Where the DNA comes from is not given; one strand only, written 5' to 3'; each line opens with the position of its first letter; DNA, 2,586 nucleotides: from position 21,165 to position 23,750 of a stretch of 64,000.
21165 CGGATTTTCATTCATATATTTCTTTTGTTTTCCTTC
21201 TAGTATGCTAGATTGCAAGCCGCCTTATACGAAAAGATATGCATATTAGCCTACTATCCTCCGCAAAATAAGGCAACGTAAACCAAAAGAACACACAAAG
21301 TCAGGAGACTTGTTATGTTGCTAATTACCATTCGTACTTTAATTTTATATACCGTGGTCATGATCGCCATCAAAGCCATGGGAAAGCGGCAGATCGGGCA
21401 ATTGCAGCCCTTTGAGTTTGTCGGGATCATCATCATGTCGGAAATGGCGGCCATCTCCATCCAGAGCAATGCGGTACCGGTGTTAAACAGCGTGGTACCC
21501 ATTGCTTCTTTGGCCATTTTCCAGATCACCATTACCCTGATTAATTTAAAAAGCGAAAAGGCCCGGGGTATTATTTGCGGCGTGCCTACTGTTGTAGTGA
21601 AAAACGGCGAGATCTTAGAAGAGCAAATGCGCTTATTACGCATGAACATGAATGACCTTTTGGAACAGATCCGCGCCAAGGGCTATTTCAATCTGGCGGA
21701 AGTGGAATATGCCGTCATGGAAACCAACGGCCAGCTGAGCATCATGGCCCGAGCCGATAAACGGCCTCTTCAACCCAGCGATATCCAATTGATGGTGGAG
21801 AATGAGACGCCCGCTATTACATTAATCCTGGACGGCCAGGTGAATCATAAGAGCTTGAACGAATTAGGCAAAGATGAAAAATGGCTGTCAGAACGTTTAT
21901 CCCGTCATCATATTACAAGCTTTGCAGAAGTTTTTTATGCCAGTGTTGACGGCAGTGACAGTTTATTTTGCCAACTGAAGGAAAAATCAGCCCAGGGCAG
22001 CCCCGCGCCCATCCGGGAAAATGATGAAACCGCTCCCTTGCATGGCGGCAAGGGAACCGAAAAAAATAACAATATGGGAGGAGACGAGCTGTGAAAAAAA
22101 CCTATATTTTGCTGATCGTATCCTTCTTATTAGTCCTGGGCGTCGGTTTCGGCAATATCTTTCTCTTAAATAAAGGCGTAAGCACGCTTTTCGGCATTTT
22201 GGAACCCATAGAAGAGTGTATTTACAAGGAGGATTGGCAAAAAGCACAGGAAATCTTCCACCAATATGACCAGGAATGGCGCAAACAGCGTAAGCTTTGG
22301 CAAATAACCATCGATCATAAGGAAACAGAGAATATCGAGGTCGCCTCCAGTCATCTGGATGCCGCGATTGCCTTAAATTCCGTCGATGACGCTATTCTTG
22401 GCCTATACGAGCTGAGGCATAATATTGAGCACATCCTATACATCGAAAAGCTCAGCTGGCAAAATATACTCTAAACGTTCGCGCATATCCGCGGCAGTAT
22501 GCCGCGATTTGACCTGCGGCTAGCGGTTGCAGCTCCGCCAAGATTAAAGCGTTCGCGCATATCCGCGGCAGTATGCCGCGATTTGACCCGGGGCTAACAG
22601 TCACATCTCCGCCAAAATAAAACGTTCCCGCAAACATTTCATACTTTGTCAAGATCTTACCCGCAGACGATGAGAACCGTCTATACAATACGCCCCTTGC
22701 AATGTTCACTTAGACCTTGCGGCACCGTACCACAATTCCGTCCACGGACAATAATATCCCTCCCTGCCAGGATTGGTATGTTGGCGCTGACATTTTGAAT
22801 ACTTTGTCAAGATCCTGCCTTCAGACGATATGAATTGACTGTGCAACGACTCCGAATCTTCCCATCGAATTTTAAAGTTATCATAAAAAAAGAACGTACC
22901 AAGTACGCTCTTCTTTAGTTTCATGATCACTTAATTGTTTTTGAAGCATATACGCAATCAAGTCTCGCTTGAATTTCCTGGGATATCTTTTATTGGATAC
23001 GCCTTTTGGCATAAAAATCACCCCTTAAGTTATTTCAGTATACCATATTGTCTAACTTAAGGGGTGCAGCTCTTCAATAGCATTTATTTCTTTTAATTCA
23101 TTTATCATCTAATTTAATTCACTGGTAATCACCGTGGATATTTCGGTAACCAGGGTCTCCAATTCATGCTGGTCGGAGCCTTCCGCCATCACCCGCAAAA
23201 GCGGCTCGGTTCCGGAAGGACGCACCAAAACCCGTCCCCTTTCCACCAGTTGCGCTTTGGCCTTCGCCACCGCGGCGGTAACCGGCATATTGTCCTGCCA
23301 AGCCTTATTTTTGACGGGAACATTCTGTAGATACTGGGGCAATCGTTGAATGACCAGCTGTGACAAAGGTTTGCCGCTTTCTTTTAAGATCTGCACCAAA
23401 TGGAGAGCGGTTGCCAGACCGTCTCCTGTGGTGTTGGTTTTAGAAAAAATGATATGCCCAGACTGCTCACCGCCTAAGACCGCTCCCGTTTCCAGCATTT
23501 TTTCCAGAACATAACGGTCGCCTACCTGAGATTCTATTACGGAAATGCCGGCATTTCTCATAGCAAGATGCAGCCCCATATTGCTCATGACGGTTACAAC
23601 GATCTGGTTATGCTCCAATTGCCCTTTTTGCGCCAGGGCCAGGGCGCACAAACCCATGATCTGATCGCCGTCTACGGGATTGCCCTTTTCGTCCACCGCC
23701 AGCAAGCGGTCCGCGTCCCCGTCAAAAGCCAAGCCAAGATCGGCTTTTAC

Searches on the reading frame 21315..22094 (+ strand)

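Call 37: search_protein_families(library=ncbifam, proteins=[window:21315-22094:+], max_evalue=10)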
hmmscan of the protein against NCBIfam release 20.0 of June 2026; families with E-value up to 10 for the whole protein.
window:21315-22094:+ (259 aa): 1 family
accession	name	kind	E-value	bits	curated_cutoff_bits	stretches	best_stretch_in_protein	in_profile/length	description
TIGR00030.1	S21p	equivalog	0.052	13.4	28.95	1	91-125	1-37/58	30S ribosomal protein S21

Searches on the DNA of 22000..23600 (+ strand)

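Call 5: search_rna_families(source=window, start=22000, end=23600, threshold=evalue, max_evalue=10, show_alignments=3)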
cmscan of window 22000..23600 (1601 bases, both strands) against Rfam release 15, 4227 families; matches with E-value up to 10: 2.
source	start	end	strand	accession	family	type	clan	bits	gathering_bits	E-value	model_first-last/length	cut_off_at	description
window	22880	22933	-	RF02066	STnc320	Gene; sRNA;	-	17.9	50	2.8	1-55/55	no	Salmonella enterica sRNA STnc320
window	22590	22629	+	RF01792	eiav_FSE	Cis-reg; frameshift_element;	-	13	40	6.5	1-35/35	no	ribosomal frameshift site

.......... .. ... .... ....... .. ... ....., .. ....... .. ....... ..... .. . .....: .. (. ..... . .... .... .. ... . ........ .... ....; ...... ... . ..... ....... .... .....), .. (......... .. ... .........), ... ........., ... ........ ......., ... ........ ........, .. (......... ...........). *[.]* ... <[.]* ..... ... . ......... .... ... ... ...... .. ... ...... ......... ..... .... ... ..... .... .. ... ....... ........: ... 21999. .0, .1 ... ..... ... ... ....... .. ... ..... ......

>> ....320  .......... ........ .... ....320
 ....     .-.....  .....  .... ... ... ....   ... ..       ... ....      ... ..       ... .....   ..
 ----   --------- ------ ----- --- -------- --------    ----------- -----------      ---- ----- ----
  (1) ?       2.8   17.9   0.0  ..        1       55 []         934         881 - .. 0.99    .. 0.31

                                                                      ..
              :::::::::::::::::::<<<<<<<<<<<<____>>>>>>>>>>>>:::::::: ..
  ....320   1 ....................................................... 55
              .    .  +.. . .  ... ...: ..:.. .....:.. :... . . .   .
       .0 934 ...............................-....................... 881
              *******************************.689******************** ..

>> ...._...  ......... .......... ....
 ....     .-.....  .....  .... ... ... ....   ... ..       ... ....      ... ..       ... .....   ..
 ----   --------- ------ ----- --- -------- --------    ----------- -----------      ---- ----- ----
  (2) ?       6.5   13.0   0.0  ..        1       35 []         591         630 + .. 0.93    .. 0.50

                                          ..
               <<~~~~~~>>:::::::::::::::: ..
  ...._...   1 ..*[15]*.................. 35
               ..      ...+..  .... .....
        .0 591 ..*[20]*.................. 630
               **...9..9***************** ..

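Call 41: search_dna_similar(query=window:22475-23108:+, collection=plasmids, mode=distant, max_evalue=1, max_rows=15)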
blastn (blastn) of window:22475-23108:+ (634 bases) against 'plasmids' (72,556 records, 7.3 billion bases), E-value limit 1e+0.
Records with a match: 32; places in all: 32; records where one place covers at least 80% of the query: 0.
Best place of each record, by identity: 80-90% 31; 60-80% 1.
By first word of the organism name: Enterococcus 31; Subdoligranulum 1.
By predicted mobility (MOB-suite, as given by PLSDB): mobilizable 30; non-mobilizable 1; conjugative 1.
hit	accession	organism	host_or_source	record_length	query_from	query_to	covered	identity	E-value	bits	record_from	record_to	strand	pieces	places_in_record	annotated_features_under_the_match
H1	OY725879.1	Subdoligranulum variabile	-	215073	525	593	11%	78.6%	3e-4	54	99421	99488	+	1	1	none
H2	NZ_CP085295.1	Enterococcus faecalis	pig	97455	530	575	7%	84.8%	4e-3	50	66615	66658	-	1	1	hypothetical protein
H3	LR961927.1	Enterococcus faecalis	-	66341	530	575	7%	84.8%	4e-3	50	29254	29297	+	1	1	record has no annotation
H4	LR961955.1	Enterococcus faecalis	-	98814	530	575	7%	84.8%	4e-3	50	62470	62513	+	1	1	record has no annotation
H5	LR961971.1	Enterococcus faecalis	-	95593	530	575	7%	84.8%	4e-3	50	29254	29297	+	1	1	none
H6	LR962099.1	Enterococcus faecalis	-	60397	530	575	7%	84.8%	4e-3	50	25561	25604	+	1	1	none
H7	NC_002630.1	Enterococcus faecalis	-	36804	531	575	7%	84.4%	1e-2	48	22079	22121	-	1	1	hypothetical protein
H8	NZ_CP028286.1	Enterococcus faecalis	Homo sapiens,eye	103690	531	575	7%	84.4%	1e-2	48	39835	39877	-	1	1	hypothetical protein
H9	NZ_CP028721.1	Enterococcus faecalis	swine,animal-swine-sow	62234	531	575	7%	84.4%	1e-2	48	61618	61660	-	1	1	none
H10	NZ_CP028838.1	Enterococcus faecalis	dairy cattle,cell culture,milk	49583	531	575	7%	84.4%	1e-2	48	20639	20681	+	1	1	hypothetical protein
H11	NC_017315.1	Enterococcus faecalis 62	-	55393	531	575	7%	84.4%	1e-2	48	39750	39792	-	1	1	hypothetical protein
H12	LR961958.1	Enterococcus faecalis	-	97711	531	575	7%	84.4%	1e-2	48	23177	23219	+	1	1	record has no annotation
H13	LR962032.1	Enterococcus faecalis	-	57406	531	575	7%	84.4%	1e-2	48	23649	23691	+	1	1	record has no annotation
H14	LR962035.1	Enterococcus faecalis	-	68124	531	575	7%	84.4%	1e-2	48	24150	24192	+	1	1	record has no annotation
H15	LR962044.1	Enterococcus faecalis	-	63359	531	575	7%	84.4%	1e-2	48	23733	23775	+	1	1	record has no annotation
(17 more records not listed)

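Call 42: get_annotated_region(hit=H1, flank=3000)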
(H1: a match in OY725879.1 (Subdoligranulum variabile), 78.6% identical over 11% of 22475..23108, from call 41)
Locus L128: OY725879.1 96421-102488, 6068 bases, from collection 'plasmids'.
description: Subdoligranulum variabile strain Subdoligranulum variabile TSDC17.2-1.1 genome assembly, plasmid: 45
organism: Subdoligranulum variabile (NCBI taxid 214851)
taxonomy: Bacteria; Bacillota; Clostridia; Eubacteriales; Oscillospiraceae; Subdoligranulum; Subdoligranulum variabile
host: -; source: -; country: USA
typing (MOB-suite, as given by PLSDB): non-mobilizable
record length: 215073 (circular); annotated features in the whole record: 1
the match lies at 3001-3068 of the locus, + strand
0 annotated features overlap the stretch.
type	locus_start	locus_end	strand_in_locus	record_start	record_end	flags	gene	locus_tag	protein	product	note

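Call 43: get_annotated_region(hit=H2, flank=3000)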
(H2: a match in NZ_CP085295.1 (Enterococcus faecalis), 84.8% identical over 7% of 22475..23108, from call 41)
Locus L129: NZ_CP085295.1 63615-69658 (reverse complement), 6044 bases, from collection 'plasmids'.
description: Enterococcus faecalis strain EFS108 plasmid pEFS108_1, complete sequence
organism: Enterococcus faecalis (NCBI taxid 1351)
taxonomy: Bacteria; Bacillota; Bacilli; Lactobacillales; Enterococcaceae; Enterococcus; Enterococcus faecalis
host: -; source: pig; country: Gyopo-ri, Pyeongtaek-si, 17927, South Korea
typing (MOB-suite, as given by PLSDB): conjugative; replicon Inc18,rep_cluster_2101; relaxase MOBC,MOBQ; mating-pair formation MPF_T
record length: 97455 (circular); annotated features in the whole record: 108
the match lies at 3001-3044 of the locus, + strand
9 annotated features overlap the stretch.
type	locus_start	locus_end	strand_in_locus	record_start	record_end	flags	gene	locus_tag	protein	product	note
CDS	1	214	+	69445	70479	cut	-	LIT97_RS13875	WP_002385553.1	conjugal transfer protein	-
CDS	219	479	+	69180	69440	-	-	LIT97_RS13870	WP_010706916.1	hypothetical protein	-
CDS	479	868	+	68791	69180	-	-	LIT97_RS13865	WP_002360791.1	TcpE family conjugal transfer membrane protein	-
CDS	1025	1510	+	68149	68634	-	ssb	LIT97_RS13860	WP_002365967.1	single-stranded DNA-binding protein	GO:0006310 - DNA recombination [Evidence IEA]; GO:0006281 - DNA repair [Evidence IEA]; GO:0006260 - DNA replication ...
CDS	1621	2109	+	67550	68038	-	-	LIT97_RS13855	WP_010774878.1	hypothetical protein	-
CDS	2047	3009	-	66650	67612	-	-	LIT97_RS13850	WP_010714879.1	hypothetical protein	-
CDS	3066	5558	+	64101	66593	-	-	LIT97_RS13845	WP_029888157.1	ATP-binding protein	-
CDS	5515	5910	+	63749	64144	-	-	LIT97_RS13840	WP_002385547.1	hypothetical protein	-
CDS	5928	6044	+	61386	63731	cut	-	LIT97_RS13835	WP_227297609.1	hypothetical protein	-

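Call 52: search_dna_similar(query=window:22900-23108:-, collection=phages, mode=distant, max_evalue=1, max_rows=10)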
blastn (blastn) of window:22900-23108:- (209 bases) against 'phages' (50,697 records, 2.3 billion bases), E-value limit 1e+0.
Records with a match: 5; places in all: 5; records where one place covers at least 80% of the query: 0.
Best place of each record, by identity: 90-95% 3; 80-90% 1; 60-80% 1.
By first word of the organism name: Bacillus 2; Bacteriophage 1; Staphylococcus 1; Clostridium 1.
By host as written in the record: Bacillus thuringiensis Kurstaki 2; - 1; Staphylococcus pseudintermedius 1; Clostridium botulinum D str. 1873 1.
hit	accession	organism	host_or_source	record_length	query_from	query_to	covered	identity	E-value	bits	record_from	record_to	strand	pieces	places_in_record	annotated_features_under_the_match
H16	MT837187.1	Bacteriophage sp.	human fecal samples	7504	37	140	50%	76.2%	4e-10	71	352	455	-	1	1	record has no annotation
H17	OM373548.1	Staphylococcus phage vB_SpsM-DH2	Staphylococcus pseudintermedius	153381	6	35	14%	87.9%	2e-1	41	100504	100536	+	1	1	record has no annotation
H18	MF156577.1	Bacillus phage Juan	Bacillus thuringiensis Kurstaki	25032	5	32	13%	93.1%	2e-1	41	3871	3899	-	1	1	hypothetical protein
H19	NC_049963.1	Bacillus phage Juan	Bacillus thuringiensis Kurstaki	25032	5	32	13%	93.1%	2e-1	41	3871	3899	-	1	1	hypothetical protein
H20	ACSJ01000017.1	Clostridium phage D-1873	Clostridium botulinum D str. 1873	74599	1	27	13%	92.6%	2e-1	41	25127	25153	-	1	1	gp72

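Call 53: get_annotated_region(hit=H16, flank=3000)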
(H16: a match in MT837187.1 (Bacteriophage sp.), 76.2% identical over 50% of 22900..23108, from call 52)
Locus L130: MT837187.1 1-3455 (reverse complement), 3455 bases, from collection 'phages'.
description: UNVERIFIED: Bacteriophage sp. clone scaffold_4109 genomic sequence.
organism: Bacteriophage sp. (NCBI taxid 38018)
taxonomy: Viruses
host: -; source: human fecal samples; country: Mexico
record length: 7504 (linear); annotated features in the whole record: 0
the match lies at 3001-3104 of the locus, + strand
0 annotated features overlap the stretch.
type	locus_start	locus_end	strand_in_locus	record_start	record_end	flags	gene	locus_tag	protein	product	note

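Call 57: search_dna_similar(query=window:22475-22900:+, collection=phages, mode=distant, max_evalue=10, max_rows=10)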
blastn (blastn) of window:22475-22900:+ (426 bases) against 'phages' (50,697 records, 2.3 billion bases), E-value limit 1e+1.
Records with a match: 22; places in all: 22; records where one place covers at least 80% of the query: 0.
Best place of each record, by identity: 95-99% 8; 90-95% 14.
By first word of the organism name: Brevibacillus 9; Aeromonas 6; Streptococcus 4; Geobacillus 2; Bacillus 1.
By host as written in the record: Brevibacillus laterosporus 9; - 2; Aeromonas hydrophila 2; Streptococcus iniae SF1 1; Streptococcus uberis C8329 1; Streptococcus uberis C5072 1; Bacillus sp. 1; Streptococcus dysgalactiae ERR084991 1; and 4 more.
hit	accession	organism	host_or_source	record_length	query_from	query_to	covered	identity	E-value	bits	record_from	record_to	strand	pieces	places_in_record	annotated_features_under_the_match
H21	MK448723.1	Streptococcus phage Javan271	Streptococcus iniae SF1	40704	394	423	7%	90.0%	4e-1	42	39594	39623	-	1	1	hypothetical protein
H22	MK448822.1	Streptococcus phage Javan629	Streptococcus uberis C8329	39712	394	423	7%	90.0%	4e-1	42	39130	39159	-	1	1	hypothetical protein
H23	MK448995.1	Streptococcus phage Javan626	Streptococcus uberis C5072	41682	394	423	7%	90.0%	4e-1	42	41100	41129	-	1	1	hypothetical protein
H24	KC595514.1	Brevibacillus phage Jimmer2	Brevibacillus laterosporus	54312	303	332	7%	90.0%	5e+0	38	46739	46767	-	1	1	hypothetical protein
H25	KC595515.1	Brevibacillus phage Jimmer1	Brevibacillus laterosporus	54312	303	332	7%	90.0%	5e+0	38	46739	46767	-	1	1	hypothetical protein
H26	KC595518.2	Brevibacillus phage Davies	Brevibacillus laterosporus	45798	303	332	7%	90.0%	5e+0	38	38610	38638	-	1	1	hypothetical protein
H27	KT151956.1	Brevibacillus phage Osiris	Brevibacillus laterosporus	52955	303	332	7%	90.0%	5e+0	38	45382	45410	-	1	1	hypothetical protein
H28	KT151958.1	Brevibacillus phage Powder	Brevibacillus laterosporus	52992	303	332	7%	90.0%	5e+0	38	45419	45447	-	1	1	hypothetical protein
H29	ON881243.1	Bacillus phage PK-3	Bacillus sp.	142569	385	414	7%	90.0%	5e+0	38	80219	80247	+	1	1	ATP-dependent DNA ligase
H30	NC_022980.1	Brevibacillus phage Davies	Brevibacillus laterosporus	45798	303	332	7%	90.0%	5e+0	38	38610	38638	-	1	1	hypothetical protein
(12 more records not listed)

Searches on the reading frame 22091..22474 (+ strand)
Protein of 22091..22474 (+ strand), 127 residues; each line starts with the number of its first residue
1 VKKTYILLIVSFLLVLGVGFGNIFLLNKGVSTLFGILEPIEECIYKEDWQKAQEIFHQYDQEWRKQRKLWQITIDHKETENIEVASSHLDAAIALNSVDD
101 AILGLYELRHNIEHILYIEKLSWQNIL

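Call 10: find_encoding_contigs(protein=window:22091-22474:+, flank=10000, max_places=10)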
Protein window:22091-22474:+ (127 aa): 1 contig read that carries it; 1 place shown.
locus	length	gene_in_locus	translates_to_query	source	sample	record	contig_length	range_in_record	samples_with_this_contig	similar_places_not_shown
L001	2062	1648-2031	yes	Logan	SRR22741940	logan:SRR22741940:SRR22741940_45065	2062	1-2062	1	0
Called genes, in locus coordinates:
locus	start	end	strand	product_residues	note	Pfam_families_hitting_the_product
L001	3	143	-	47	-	?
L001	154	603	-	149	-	PF03862:SpoVAC_SpoVAEB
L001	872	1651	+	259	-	PF04239:DUF421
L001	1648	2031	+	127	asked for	PF14276:DUF4363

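Call 17: find_homologous_proteins(query=window:22091-22474:+)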
Query window:22091-22474:+ (127 aa): 5 proteins with E <= 0.001 among 33 candidates.
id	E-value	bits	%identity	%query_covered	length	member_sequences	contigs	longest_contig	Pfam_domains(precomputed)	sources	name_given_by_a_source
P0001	6.1e-78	277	100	100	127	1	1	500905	PF14276.12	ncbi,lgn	-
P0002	3.3e-62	226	80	100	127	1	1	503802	PF14276.12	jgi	-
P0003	2.3e-41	159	59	100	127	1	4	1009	PF14276.12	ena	-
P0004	3.6e-40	155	58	100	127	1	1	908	PF14276.12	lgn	-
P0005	4.5e-38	148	54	100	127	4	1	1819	PF14276.12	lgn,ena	-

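Call 18: find_encoding_contigs(protein=P0002, flank=10000, max_places=5)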
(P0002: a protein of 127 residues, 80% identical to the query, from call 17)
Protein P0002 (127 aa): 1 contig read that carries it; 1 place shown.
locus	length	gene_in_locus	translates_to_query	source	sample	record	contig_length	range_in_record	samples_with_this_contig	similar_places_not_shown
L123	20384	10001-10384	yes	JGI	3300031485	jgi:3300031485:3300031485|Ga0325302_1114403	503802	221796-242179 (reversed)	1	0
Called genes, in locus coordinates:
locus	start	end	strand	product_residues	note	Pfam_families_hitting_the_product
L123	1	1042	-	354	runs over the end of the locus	PF21016:RlmN_N, PF04055:Radical_SAM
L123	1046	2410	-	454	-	PF01029:NusB, PF22458:RsmF-B_ferredox, PF01189:Methyltr_RsmB-F, PF01728:FtsJ (weak), PF13847:Methyltransf_31 (weak)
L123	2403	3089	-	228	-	PF04298:Zn_peptidase_2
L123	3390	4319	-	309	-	PF00551:Formyl_trans_N, PF02911:Formyl_trans_C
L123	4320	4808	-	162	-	PF01327:Pep_deformylase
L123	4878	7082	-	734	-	PF17764:PriA_3primeBD, PF00270:DEAD, PF04851:ResIII, PF18319:Zn_ribbon_PriA, PF00271:Helicase_C (weak), PF18074:PriA_C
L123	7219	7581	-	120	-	PF03862:SpoVAC_SpoVAEB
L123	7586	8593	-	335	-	PF07451:SpoVAD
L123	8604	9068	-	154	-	PF03862:SpoVAC_SpoVAEB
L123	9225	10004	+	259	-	PF04239:DUF421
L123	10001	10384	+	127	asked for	PF14276:DUF4363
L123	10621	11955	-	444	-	PF02878:PGM_PMM_I, PF02879:PGM_PMM_II, PF02880:PGM_PMM_III, PF00408:PGM_PMM_IV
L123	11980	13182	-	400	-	PF07949:YbbR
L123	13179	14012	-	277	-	PF19293:CdaA_N (weak), PF02457:DAC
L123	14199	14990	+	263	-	PF05949:DUF881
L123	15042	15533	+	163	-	PF06947:DUF1290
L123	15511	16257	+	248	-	PF05949:DUF881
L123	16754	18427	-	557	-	PF02776:TPP_enzyme_N, PF00205:TPP_enzyme_M, PF02775:TPP_enzyme_C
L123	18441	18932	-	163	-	PF01842:ACT, PF22629:ACT_AHAS_ss, PF13710:ACT_5, PF10369:ALS_ss_C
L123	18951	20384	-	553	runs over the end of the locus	PF00920:ILVD_EDD_N, PF24877:ILV_EDD_C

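Call 19: find_encoding_contigs(protein=P0005, flank=10000, max_places=5)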
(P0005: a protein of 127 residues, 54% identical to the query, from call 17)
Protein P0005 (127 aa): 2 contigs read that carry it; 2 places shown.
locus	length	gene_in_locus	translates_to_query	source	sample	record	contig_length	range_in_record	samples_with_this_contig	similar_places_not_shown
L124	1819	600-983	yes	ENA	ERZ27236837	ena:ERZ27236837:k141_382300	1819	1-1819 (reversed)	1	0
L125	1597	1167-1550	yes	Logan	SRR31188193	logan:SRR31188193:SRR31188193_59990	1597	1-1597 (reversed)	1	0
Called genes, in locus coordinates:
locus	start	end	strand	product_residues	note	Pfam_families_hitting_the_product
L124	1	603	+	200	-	?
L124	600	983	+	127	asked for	PF14276:DUF4363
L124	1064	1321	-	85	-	PF00403:HMA (weak)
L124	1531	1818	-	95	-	?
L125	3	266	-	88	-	?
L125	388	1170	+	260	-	PF04239:DUF421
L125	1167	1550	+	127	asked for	PF14276:DUF4363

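Call 37: search_protein_families(library=ncbifam, proteins=[window:22091-22474:+], max_evalue=10)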
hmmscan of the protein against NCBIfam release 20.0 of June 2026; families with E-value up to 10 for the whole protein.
window:22091-22474:+ (127 aa): 1 family
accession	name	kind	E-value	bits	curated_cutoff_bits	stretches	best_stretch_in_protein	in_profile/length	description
NF009164.0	PRK12511.1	equivalog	0.14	11.6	185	1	59-125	67-132/182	RNA polymerase sigma factor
